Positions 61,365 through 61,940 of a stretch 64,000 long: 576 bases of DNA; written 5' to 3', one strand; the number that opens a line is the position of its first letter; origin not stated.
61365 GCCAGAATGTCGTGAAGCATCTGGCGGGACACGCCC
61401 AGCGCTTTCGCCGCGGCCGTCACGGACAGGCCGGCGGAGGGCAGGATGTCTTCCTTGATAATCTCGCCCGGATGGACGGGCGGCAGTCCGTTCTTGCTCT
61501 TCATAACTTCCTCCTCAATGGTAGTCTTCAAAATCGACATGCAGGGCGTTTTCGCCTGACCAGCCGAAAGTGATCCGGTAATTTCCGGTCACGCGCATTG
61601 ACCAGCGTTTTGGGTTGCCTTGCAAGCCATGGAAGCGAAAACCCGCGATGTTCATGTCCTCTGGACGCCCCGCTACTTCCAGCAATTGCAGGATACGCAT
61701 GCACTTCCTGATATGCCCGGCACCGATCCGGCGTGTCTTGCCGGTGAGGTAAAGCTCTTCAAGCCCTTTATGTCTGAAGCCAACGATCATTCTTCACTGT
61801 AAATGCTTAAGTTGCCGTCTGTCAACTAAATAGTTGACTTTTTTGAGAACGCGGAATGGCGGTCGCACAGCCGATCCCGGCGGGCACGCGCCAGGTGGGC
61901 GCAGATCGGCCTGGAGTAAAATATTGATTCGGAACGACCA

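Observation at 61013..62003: higBA micro-island flanked by tRNA-Val and a 46-nt copy of its 3' half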

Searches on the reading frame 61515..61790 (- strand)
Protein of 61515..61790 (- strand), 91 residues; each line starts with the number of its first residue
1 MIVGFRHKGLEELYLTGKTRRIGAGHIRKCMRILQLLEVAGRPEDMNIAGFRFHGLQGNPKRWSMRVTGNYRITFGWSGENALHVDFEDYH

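Call 5: search_protein_families(library=pfam, proteins=[window:61515-61790:-])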
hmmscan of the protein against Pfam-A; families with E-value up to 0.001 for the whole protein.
window:61515-61790:- (91 aa): 1 family
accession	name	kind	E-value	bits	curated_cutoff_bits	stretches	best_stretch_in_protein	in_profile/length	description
PF05015.19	HigB-like_toxin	-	5.8e-14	52.8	27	1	5-91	3-91/91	RelE-like toxin of type II toxin-antitoxin system HigB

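Call 15: find_homologous_proteins(query=window:61515-61790:-)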
Query window:61515-61790:- (91 aa): 994 proteins with E <= 0.001 among 999 candidates; the best 120 are listed.
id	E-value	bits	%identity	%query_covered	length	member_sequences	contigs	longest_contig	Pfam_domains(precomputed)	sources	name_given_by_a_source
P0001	1.3e-51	190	91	100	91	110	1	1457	PF05015.19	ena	-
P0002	1.4e-51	190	90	100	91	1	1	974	PF05015.19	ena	-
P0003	1.7e-50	187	82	100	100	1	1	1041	PF05015.19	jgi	jgi:toxin HigB-1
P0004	3.5e-50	186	90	100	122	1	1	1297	PF05015.19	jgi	-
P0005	1.6e-49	184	89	100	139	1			PF05015.19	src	-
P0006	4.8e-49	182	82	100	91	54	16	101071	PF05015.19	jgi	jgi:proteic killer suppression protein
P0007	7.3e-49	182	88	100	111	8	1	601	PF05015.19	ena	-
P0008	8.2e-49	181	84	100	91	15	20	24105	PF05015.19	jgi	jgi:proteic killer suppression protein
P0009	1.3e-48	181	86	100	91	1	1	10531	PF05015.19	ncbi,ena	-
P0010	1.3e-48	181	88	100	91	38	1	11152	PF05015.19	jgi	jgi:proteic killer suppression protein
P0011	2.0e-48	180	87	100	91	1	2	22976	PF05015.19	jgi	jgi:proteic killer suppression protein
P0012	2.2e-48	180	87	100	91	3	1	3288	PF05015.19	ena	-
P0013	2.3e-48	180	86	100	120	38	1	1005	PF05015.19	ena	-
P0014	2.6e-48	180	84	100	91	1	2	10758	PF05015.19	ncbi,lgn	-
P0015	2.6e-48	180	86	100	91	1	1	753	PF05015.19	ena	-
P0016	2.9e-48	180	88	100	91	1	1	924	PF05015.19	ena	-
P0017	3.3e-48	179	85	100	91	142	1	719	PF05015.19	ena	-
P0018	3.5e-48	179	87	100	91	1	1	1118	PF05015.19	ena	-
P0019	5.0e-48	179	86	100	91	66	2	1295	PF05015.19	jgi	jgi:proteic killer suppression protein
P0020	8.3e-48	178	89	100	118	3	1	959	PF05015.19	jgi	jgi:toxin HigB-1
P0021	8.3e-48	178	86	100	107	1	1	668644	PF05015.19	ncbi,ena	-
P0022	1.2e-47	178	88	100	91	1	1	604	PF05015.19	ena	-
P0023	1.2e-47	178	87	100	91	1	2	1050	PF05015.19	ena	-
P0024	1.2e-47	178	86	100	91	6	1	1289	PF05015.19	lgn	-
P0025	1.2e-47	178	87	100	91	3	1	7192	PF05015.19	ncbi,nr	ncbi:MAG: type II toxin-antitoxin system RelE/ParE family toxin [Nitrospirae bacterium]|nr:type II t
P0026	1.3e-47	178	85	100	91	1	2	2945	PF05015.19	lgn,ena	-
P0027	1.3e-47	178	84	100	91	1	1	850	PF05015.19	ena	-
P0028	1.4e-47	177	82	100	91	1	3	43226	PF05015.19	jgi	jgi:toxin HigB-1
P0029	2.4e-47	177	84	100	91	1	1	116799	PF05015.19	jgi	-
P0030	2.7e-47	177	84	100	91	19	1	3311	PF05015.19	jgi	jgi:proteic killer suppression protein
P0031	2.9e-47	176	82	100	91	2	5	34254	PF05015.19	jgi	jgi:proteic killer suppression protein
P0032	2.9e-47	176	86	100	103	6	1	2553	PF05015.19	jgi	jgi:proteic killer suppression protein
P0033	3.1e-47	176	86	100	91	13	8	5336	PF05015.19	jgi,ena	jgi:proteic killer suppression protein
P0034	3.2e-47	176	86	100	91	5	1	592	PF05015.19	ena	-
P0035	3.9e-47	176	84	100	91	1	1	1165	PF05015.19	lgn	-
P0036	3.9e-47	176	85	100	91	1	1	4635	PF05015.19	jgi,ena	jgi:proteic killer suppression protein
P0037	4.2e-47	176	85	100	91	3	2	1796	PF05015.19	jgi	jgi:proteic killer suppression protein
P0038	4.4e-47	176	84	100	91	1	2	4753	PF05015.19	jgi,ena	-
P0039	4.4e-47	176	85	100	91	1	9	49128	PF05015.19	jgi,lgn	jgi:proteic killer suppression protein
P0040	4.5e-47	176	84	100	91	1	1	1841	PF05015.19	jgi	jgi:toxin HigB-1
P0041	4.7e-47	176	86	100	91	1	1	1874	PF05015.19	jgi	jgi:proteic killer suppression protein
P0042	5.0e-47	176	85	100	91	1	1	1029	PF05015.19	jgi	jgi:proteic killer suppression protein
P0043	5.3e-47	176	81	100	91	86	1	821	PF05015.19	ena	-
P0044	5.8e-47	175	82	100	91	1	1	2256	PF05015.19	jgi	jgi:toxin HigB-1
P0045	6.7e-47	175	84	100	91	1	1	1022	PF05015.19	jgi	jgi:proteic killer suppression protein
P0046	6.9e-47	175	84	100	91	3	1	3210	PF05015.19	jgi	jgi:proteic killer suppression protein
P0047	7.4e-47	175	85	100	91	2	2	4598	PF05015.19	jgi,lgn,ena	jgi:proteic killer suppression protein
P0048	8.8e-47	175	82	100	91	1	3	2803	PF05015.19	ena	-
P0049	9.4e-47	175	84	100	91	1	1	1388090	PF05015.19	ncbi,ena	-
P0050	1.0e-46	175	82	100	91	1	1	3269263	PF05015.19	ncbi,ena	-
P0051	1.1e-46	175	87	100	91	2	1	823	PF05015.19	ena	-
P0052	1.1e-46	175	85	100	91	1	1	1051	PF05015.19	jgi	jgi:toxin HigB-1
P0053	1.1e-46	175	83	99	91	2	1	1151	PF05015.19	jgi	-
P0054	1.2e-46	174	84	100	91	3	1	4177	PF05015.19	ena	-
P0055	1.2e-46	174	86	100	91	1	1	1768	PF05015.19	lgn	-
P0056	1.3e-46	174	88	100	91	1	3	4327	PF05015.19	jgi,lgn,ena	-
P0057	1.3e-46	174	81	100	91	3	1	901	PF05015.19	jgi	jgi:toxin HigB-1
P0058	1.3e-46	174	82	100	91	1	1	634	PF05015.19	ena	-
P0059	1.4e-46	174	85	100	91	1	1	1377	PF05015.19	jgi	jgi:toxin HigB-1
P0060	1.4e-46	174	83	98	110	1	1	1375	PF05015.19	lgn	-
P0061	1.4e-46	174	84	100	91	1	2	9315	PF05015.19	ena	-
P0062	1.5e-46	174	85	100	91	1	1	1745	PF05015.19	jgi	jgi:proteic killer suppression protein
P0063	1.6e-46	174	85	100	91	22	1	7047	PF05015.19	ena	-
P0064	1.6e-46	174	81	100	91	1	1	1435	PF05015.19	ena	-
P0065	1.8e-46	174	85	100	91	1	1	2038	PF05015.19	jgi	-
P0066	2.0e-46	174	81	100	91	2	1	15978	PF05015.19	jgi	jgi:toxin HigB-1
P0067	2.2e-46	174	80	100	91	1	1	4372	PF05015.19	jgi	jgi:proteic killer suppression protein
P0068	2.2e-46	174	82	100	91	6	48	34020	PF05015.19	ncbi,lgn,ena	-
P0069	2.2e-46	174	80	100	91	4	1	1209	PF05015.19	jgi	jgi:toxin HigB-1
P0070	2.2e-46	174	85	100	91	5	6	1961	PF05015.19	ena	-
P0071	2.3e-46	174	86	100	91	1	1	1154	PF05015.19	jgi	-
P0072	2.3e-46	174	85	100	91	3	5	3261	PF05015.19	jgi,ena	jgi:proteic killer suppression protein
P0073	2.5e-46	173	84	100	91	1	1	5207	PF05015.19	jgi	jgi:toxin HigB-1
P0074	2.6e-46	173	81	100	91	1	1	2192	PF05015.19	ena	-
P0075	2.6e-46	173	84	100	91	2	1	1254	PF05015.19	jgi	jgi:proteic killer suppression protein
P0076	2.7e-46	173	82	100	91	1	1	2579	PF05015.19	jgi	jgi:toxin HigB-1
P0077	2.7e-46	173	84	100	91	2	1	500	PF05015.19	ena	-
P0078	2.8e-46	173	79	100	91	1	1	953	PF05015.19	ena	-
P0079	3.3e-46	173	79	100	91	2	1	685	PF05015.19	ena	-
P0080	4.1e-46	173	85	100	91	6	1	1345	PF05015.19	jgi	jgi:proteic killer suppression protein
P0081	4.3e-46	173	82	100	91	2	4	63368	PF05015.19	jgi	jgi:proteic killer suppression protein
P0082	4.3e-46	173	85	100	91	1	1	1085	PF05015.19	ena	-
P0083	4.9e-46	172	78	100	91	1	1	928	PF05015.19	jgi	jgi:proteic killer suppression protein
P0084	5.0e-46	172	82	100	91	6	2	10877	PF05015.19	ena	-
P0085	5.0e-46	172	81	100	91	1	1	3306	PF05015.19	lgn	-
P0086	5.2e-46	172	85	100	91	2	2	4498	PF05015.19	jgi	jgi:proteic killer suppression protein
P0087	5.6e-46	172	84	100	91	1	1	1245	PF05015.19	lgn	-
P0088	5.7e-46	172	84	100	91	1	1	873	PF05015.19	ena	-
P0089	6.0e-46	172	84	100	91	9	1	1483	PF05015.19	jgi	jgi:proteic killer suppression protein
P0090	6.0e-46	172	82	100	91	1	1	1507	PF05015.19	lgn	-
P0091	6.5e-46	172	82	100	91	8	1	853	PF05015.19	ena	-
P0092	6.6e-46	172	81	100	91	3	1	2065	PF05015.19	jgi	-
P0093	6.8e-46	172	85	100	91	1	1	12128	PF05015.19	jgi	jgi:proteic killer suppression protein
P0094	6.9e-46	172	84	100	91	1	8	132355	PF05015.19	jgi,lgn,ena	jgi:proteic killer suppression protein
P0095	7.3e-46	172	85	100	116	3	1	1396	PF05015.19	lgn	-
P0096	7.8e-46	172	79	100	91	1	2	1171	PF05015.19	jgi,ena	jgi:proteic killer suppression protein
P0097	7.8e-46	172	84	99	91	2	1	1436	PF05015.19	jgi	jgi:proteic killer suppression protein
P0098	8.2e-46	172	85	100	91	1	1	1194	PF05015.19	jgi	-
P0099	8.3e-46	172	81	100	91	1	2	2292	PF05015.19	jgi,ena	jgi:proteic killer suppression protein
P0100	8.6e-46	172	82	100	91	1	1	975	PF05015.19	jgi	jgi:proteic killer suppression protein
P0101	8.6e-46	172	81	100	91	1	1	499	PF05015.19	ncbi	-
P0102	8.8e-46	172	82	100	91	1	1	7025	PF05015.19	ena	-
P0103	9.1e-46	172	78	100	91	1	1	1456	PF05015.19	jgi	jgi:proteic killer suppression protein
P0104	9.1e-46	172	84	100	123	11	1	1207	PF05015.19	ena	-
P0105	9.8e-46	171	85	100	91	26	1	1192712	PF05015.19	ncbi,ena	-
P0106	1.0e-45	171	81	100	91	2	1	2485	PF05015.19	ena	-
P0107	1.1e-45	171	81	100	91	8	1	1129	PF05015.19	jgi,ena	-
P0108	1.1e-45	171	84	100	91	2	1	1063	PF05015.19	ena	-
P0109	1.1e-45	171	84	100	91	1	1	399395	PF05015.19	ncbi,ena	-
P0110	1.2e-45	171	79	100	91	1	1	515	PF05015.19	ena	-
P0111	1.2e-45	171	80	99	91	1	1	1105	PF05015.19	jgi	jgi:proteic killer suppression protein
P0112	1.2e-45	171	84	100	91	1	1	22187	PF05015.19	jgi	jgi:toxin HigB-1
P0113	1.3e-45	171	81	100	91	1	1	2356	PF05015.19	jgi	jgi:toxin HigB-1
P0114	1.3e-45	171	82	100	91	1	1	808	PF05015.19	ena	-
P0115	1.4e-45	171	82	100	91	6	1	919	PF05015.19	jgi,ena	-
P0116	1.4e-45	171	81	100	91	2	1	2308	PF05015.19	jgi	-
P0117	1.5e-45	171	79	100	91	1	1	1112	PF05015.19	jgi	jgi:toxin HigB-1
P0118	1.5e-45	171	81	100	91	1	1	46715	PF05015.19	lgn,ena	-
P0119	1.5e-45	171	82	100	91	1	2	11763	PF05015.19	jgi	jgi:proteic killer suppression protein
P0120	1.6e-45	171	79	100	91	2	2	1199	PF05015.19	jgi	-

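Call 16: find_encoding_contigs(protein=window:61515-61790:-, flank=10000, max_places=10)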
Protein window:61515-61790:- (91 aa): 7 contigs read that carry it; 5 places shown.
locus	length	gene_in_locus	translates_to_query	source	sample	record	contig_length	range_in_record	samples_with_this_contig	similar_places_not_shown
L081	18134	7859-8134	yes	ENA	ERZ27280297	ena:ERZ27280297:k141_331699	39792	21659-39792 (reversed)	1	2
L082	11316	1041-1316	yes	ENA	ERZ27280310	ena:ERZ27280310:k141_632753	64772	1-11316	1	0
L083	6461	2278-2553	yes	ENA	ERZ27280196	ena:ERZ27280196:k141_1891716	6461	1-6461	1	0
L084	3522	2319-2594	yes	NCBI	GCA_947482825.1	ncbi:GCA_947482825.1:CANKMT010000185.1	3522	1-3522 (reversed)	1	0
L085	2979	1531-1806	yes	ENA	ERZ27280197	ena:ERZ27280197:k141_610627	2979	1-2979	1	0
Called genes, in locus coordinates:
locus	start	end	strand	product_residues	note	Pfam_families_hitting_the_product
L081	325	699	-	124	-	PF00376:MerR, PF13411:MerR_1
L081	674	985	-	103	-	PF00216:Bac_DNA_binding, PF18291:HU-HIG (weak)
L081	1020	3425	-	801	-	PF01588:tRNA_bind, PF03483:B3_4, PF03484:B5, PF17759:tRNA_synthFbeta, PF03147:FDX-ACB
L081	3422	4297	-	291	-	PF02912:Phe_tRNA-synt_N, PF01409:tRNA-synt_2d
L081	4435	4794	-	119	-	PF00453:Ribosomal_L20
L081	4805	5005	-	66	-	PF01632:Ribosomal_L35p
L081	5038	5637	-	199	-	PF05198:IF3_N, PF00707:IF3_C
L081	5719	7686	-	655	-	PF02824:TGS, PF07973:tRNA_SAD, PF00587:tRNA-synt_2b, PF03129:HGTP_anticodon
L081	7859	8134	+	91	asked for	PF05015:HigB-like_toxin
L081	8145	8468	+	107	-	PF01381:HTH_3 (weak)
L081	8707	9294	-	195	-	PF04264:YceI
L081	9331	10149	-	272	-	-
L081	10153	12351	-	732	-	PF13328:HD_4, PF04607:RelA_SpoT, PF02824:TGS, PF19296:RelA_AH, PF28438:RelA_RIS, PF01842:ACT (weak), PF13291:ACT_4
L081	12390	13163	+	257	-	PF06167:Peptidase_M90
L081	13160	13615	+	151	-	PF03358:FMN_red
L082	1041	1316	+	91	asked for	PF05015:HigB-like_toxin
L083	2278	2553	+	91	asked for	PF05015:HigB-like_toxin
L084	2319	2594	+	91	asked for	PF05015:HigB-like_toxin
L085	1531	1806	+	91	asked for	PF05015:HigB-like_toxin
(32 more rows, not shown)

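Call 17: find_encoding_contigs(protein=P0006, flank=8000, max_places=8)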
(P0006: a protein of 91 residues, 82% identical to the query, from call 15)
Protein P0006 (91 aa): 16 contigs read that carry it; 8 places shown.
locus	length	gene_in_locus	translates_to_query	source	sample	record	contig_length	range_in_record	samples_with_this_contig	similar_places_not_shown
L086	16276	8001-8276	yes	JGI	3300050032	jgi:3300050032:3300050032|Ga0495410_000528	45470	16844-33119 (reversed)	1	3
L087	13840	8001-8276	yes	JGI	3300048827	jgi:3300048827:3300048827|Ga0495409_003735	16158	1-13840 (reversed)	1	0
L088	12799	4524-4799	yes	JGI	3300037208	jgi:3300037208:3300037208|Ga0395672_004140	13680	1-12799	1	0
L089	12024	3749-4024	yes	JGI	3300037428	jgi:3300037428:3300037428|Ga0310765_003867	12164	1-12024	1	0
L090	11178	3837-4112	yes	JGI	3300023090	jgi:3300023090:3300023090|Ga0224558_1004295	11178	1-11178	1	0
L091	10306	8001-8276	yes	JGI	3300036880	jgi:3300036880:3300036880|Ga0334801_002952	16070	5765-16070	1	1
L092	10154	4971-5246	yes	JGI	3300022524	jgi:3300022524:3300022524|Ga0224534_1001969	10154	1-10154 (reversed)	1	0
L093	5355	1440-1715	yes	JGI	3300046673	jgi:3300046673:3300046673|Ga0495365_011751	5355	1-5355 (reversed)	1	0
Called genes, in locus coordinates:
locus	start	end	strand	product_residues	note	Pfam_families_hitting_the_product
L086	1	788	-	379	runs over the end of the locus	PF00535:Glycos_transf_2, PF13641:Glyco_tranf_2_3, PF04138:GtrA_DPMS_TM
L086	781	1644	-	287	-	PF05050:Methyltransf_21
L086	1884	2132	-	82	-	PF13701:DDE_Tnp_1_4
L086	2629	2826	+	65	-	PF25183:OMP_b-brl_4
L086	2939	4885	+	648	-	PF13623:SurA_N_2, PF13624:SurA_N_3, PF13145:Rotamase_2, PF13616:Rotamase_3, PF00639:Rotamase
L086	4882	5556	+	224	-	PF09335:VTT_dom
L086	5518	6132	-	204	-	-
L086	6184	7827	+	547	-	PF01979:Amidohydro_1 (faint), PF07969:Amidohydro_3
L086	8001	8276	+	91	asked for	PF05015:HigB-like_toxin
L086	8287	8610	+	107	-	PF13560:HTH_31 (weak), PF01381:HTH_3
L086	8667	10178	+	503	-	PF01120:Alpha_L_fucos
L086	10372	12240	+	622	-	PF02574:S-methyl_trans, PF02219:MTHFR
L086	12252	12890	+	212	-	PF01300:Sua5_yciO_yrdC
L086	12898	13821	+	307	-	PF07992:Pyr_redox_2, PF12831:FAD_oxidored (faint), PF13738:Pyr_redox_3, PF00070:Pyr_redox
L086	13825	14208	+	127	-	PF01042:Ribonuc_L-PSP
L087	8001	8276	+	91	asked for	PF05015:HigB-like_toxin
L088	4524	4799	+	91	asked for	PF05015:HigB-like_toxin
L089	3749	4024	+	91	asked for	PF05015:HigB-like_toxin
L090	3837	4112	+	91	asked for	PF05015:HigB-like_toxin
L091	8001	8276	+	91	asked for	PF05015:HigB-like_toxin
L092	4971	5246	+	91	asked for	PF05015:HigB-like_toxin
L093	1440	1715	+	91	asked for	PF05015:HigB-like_toxin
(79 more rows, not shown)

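Call 32: find_encoding_contigs(protein=P0010, flank=10000, max_places=3)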
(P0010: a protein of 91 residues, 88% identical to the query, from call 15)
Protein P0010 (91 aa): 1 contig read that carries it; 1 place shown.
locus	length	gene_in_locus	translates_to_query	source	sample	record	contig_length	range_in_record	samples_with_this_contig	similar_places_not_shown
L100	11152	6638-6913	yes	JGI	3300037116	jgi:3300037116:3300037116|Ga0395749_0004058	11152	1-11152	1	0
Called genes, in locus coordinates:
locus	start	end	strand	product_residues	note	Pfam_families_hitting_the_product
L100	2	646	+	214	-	?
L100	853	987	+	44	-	-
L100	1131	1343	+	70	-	-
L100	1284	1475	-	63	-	PF01381:HTH_3, PF12844:HTH_19 (weak)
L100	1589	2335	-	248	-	-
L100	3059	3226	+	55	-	-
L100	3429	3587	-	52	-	PF01381:HTH_3, PF12844:HTH_19 (weak)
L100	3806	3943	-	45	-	-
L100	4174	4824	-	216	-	PF07589:PEP_exosort_dom (weak)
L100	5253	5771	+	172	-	-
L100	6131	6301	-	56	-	-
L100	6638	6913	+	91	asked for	PF05015:HigB-like_toxin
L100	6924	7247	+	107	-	PF13560:HTH_31 (weak), PF01381:HTH_3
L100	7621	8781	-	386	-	PF13776:DUF4172, PF02661:Fic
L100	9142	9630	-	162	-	PF08808:RES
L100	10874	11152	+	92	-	PF05015:HigB-like_toxin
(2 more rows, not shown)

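Call 33: find_encoding_contigs(protein=P0011, flank=10000, max_places=3)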
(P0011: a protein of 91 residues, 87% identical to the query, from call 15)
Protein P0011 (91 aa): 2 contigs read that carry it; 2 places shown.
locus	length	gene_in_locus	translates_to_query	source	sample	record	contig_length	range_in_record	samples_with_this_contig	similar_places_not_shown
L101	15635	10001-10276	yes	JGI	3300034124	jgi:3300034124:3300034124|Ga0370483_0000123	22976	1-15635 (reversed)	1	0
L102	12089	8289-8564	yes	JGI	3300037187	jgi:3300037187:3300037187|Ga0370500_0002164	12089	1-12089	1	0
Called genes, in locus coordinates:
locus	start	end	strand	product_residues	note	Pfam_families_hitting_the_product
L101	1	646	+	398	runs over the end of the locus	PF00437:T2SSE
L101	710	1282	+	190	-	PF21982:RecX_HTH1 (faint), PF02631:RecX_HTH2 (weak)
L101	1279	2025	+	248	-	PF00730:HhH-GPD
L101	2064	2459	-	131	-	-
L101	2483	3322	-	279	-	PF07238:PilZ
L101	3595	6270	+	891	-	PF01411:tRNA-synt_2c, PF07973:tRNA_SAD, PF02272:DHHA1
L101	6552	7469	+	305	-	PF01464:SLT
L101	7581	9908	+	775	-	PF11741:AMIN, PF01520:Amidase_3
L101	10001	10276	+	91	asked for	PF05015:HigB-like_toxin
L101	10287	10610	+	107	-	PF01381:HTH_3 (weak)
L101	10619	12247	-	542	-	PF00005:ABC_tran, PF02463:SMC_N (faint), PF03193:RsgA_GTPase (faint), PF13555:AAA_29 (faint), PF01926:MMR_HSR1 (faint), PF13304:AAA_21 (faint), PF12848:ABC_tran_Xtn, PF00005:ABC_tran, +2 more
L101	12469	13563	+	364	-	PF20244:DUF6599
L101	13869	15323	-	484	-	PF07519:Tannase (weak), PF10605:3HBOH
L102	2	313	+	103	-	?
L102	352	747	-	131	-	-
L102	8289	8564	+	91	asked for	PF05015:HigB-like_toxin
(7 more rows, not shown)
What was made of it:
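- Those copies are solitary inserts in unrelated contexts (calls 17, 32, 33).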

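Call 35: search_protein_families(library=ncbifam, proteins=[window:61515-61790:-], max_evalue=0.01)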
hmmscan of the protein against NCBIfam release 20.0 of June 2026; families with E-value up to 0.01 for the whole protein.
window:61515-61790:- (91 aa): 0 families

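Call 56: search_protein_families(library=padloc, proteins=[window:61515-61790:-], max_evalue=0.01)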
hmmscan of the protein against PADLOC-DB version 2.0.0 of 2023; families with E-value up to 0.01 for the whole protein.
window:61515-61790:- (91 aa): 0 families

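Call 57: search_solved_structures(query=window:61515-61790:-, max_evalue=0.001)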
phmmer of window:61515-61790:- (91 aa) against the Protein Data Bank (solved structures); distinct sequences matched with E-value up to 0.001: 6.
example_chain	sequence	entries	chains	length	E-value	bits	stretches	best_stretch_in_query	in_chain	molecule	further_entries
4mct_B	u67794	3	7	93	1.1e-10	44.7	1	1-91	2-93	Killer protein | Endoribonuclease HigB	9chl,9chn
4mcx_B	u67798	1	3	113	2.2e-10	43.7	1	1-91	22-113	Killer protein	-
4px8_A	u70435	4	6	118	6.4e-10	42.2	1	3-91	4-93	Killer protein | Host inhibition of growth B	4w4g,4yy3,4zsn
4ypb_QY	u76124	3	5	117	4.8e-09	39.4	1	3-90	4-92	Host inhibition of growth B | Killer protein | Endoribonuclease HigB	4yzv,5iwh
5ixl_A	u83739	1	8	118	1e-08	38.4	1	3-91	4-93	Endoribonuclease HigB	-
6f8s_B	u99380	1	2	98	8.7e-07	32.2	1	7-91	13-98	Putative Killer protein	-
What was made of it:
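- On HigBA type II toxin-antitoxin: It matches PDB HigB chains (call 57).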

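Call 66: find_related_loci(query=window:61515-61790:-, collection=viral_contigs, flank=8000)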
Query window:61515-61790:- (91 aa) in viral_contigs; peptide patterns used: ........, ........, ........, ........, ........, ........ (x = any residue, [..] = any of these).
31 stretches matched a pattern, but none encodes a relative of the query by tblastn (E <= 1e-3).

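Call 68: find_related_loci(query=A2, collection=viral_contigs, flank=8000)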
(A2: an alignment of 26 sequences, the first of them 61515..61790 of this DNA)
Query A2 (91 aa) in viral_contigs; peptide patterns used: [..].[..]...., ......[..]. (x = any residue, [..] = any of these).
53 stretches matched a pattern; 6 encode a relative of the query (tblastn E <= 1e-3); 6 distinct loci.
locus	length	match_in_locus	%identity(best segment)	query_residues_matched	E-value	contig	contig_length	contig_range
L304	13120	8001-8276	46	1-91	5e-23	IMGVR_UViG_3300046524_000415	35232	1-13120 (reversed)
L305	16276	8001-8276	48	1-91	9e-22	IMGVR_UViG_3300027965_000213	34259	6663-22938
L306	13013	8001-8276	46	1-91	9e-22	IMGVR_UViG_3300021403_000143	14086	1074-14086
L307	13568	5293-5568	42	1-91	1e-20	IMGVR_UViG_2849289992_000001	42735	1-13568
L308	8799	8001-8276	43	1-91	8e-19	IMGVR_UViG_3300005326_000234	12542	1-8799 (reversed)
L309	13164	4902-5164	55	1-91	7e-14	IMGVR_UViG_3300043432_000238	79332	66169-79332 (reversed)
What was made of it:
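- Tried and rejected: HigB, as a single sequence and as a profile, found only 42-55% relatives in IMG/VR (calls 66, 68).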
